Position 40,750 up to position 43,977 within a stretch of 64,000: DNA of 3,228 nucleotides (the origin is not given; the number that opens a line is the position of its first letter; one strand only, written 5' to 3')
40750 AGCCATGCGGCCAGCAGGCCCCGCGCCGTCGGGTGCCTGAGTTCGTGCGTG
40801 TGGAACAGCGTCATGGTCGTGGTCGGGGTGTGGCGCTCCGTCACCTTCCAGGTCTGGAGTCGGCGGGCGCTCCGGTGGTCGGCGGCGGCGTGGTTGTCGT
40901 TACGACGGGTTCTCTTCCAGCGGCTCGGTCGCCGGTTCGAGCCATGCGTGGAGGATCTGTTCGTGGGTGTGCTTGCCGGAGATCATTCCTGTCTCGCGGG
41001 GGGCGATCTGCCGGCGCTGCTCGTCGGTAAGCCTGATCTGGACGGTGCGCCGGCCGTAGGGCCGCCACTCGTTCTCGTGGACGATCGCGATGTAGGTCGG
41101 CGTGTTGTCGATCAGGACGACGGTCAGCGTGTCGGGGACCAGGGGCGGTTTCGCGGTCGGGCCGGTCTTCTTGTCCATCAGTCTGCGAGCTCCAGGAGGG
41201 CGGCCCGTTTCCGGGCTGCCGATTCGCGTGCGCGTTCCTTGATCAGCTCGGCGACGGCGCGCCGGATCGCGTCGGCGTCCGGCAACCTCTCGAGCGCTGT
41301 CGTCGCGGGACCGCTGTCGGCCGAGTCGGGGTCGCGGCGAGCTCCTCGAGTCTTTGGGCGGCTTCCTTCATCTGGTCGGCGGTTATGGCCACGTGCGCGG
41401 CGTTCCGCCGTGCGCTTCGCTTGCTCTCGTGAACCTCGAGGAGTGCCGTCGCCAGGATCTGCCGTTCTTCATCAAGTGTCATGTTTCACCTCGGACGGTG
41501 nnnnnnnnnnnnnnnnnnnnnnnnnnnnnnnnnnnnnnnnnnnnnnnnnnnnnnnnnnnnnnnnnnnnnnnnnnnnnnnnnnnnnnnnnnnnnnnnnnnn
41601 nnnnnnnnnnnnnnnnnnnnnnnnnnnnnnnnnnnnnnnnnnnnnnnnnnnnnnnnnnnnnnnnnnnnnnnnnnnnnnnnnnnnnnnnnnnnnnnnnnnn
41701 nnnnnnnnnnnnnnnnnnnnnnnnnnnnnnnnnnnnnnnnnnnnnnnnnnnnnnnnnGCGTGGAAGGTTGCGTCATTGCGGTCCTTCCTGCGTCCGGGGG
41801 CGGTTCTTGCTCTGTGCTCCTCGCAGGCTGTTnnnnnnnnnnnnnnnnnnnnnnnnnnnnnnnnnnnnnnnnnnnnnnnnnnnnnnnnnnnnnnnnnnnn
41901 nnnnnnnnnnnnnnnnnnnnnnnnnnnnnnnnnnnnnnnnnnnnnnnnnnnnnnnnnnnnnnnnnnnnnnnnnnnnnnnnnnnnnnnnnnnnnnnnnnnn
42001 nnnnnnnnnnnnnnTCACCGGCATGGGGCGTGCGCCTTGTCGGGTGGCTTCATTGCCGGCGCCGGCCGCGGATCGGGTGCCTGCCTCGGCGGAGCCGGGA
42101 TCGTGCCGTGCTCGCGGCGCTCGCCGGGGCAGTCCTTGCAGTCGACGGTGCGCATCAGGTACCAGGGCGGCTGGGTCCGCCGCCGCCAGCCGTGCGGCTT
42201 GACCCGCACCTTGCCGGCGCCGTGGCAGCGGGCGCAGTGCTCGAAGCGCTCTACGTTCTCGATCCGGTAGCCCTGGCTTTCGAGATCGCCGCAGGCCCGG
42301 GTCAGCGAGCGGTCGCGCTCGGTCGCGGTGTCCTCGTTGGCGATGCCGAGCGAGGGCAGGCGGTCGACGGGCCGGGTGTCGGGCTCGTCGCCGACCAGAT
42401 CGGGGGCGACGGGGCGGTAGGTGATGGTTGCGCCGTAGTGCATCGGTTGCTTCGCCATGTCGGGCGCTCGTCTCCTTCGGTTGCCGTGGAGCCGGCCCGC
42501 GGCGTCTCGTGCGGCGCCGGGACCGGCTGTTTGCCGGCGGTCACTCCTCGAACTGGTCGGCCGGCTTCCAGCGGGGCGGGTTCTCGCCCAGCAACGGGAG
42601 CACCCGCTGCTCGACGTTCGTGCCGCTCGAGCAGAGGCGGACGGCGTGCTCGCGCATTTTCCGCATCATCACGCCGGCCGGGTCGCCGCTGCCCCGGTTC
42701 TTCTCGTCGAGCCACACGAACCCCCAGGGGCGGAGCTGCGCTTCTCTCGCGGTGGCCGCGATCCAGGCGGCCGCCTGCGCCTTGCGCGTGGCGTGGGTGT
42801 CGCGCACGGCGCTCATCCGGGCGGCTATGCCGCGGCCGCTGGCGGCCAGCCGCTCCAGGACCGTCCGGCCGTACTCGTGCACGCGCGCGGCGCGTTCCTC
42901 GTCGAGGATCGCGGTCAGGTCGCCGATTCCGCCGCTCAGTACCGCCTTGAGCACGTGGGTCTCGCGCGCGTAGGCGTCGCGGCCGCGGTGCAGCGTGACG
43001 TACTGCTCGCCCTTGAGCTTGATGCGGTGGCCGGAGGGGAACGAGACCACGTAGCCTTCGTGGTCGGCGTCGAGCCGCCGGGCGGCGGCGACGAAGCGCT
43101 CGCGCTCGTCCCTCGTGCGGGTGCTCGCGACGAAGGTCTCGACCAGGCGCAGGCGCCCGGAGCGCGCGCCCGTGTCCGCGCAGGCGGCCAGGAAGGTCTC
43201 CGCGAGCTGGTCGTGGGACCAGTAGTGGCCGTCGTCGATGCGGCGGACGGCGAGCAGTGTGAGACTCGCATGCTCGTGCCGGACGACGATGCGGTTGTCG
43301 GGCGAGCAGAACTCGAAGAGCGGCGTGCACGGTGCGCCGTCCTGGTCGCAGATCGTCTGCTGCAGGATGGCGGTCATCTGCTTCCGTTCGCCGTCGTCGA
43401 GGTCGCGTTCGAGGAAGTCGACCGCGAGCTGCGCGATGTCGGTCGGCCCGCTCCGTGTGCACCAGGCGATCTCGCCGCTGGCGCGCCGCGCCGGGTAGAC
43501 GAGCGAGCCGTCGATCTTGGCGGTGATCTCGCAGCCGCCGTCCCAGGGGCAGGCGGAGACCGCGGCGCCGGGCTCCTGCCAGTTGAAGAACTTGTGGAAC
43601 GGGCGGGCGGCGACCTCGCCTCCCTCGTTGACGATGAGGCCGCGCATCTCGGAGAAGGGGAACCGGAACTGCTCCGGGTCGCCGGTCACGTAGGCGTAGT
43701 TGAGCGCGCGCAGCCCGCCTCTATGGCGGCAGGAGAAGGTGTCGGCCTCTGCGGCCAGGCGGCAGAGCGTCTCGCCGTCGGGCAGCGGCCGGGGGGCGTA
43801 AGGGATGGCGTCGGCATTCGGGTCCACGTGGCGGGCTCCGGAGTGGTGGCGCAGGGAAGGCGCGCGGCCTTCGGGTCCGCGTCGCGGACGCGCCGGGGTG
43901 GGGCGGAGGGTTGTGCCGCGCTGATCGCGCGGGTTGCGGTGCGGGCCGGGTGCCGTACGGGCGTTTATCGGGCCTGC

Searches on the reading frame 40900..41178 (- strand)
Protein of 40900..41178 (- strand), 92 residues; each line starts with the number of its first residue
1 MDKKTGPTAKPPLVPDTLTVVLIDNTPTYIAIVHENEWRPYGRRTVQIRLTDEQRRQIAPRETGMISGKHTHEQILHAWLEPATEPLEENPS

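Call 3: search_protein_families(library=pfam, proteins=[window:40900-41178:-], max_evalue=1)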
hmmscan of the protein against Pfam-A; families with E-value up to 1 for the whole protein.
window:40900-41178:- (92 aa): 0 families

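Call 5: search_protein_families(library=ncbifam, proteins=[window:40900-41178:-], max_evalue=1)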
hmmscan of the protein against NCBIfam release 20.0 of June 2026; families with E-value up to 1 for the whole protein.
window:40900-41178:- (92 aa): 0 families

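Call 6: search_protein_families(library=phrogs, proteins=[window:40900-41178:-], max_evalue=0.1)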
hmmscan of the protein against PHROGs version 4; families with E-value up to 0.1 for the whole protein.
window:40900-41178:- (92 aa): 0 families

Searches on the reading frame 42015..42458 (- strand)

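Call 21: search_protein_families(library=pfam, proteins=[window:42015-42458:-], max_evalue=0.01)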
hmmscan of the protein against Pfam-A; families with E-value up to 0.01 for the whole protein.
window:42015-42458:- (147 aa): 1 family
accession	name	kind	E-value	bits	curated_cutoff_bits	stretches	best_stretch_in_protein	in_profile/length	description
PF00684.25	DnaJ_CXXCXGXG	-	0.0013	19.3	32.7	1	65-114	8-51/65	DnaJ central domain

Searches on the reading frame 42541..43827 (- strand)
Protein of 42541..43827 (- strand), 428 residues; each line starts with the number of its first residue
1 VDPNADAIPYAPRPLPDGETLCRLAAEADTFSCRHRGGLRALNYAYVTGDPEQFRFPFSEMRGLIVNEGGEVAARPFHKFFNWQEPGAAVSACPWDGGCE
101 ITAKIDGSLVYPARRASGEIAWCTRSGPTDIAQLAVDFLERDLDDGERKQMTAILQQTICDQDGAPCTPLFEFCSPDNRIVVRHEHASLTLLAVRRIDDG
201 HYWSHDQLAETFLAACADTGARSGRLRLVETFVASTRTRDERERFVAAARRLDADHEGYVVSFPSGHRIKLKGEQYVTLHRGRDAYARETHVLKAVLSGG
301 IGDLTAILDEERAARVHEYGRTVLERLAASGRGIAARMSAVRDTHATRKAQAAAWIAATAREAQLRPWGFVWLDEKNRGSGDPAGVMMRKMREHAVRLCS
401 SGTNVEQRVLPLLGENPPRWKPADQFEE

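Call 3: search_protein_families(library=pfam, proteins=[window:42541-43827:-], max_evalue=1)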
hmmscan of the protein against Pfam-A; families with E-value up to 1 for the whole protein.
window:42541-43827:- (428 aa): 3 families
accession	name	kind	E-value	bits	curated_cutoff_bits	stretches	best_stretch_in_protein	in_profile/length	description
PF09511.15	RNA_lig_T4_1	-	3.1e-19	70.1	28.3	1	60-276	1-227/227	RNA ligase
PF13671.12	AAA_33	-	0.17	12.7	27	1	202-262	48-105/143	AAA domain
PF16745.11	RsgA_N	-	0.24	11.6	27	1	25-51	15-41/54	RsgA N-terminal domain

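Call 5: search_protein_families(library=ncbifam, proteins=[window:42541-43827:-], max_evalue=1)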
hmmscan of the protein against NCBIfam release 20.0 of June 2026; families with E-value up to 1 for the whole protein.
window:42541-43827:- (428 aa): 1 family
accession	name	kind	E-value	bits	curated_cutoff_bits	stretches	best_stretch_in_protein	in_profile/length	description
TIGR02308.1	RNA_lig_T4_1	equivalog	7.7e-19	68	242.25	1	71-313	67-285/373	T4 RnlA family RNA ligase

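Call 6: search_protein_families(library=phrogs, proteins=[window:42541-43827:-], max_evalue=0.1)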
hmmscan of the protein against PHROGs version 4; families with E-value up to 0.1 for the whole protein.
window:42541-43827:- (428 aa): 2 families
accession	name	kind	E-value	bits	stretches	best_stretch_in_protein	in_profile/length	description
phrog_562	-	tail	2.1e-46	159.5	1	21-375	13-349/377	RNA ligase and tail fiber protein attachment catalyst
phrog_8238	-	DNA, RNA and nucleotide metabolism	4.3e-06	26.1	1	61-287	458-681/737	RNA ligase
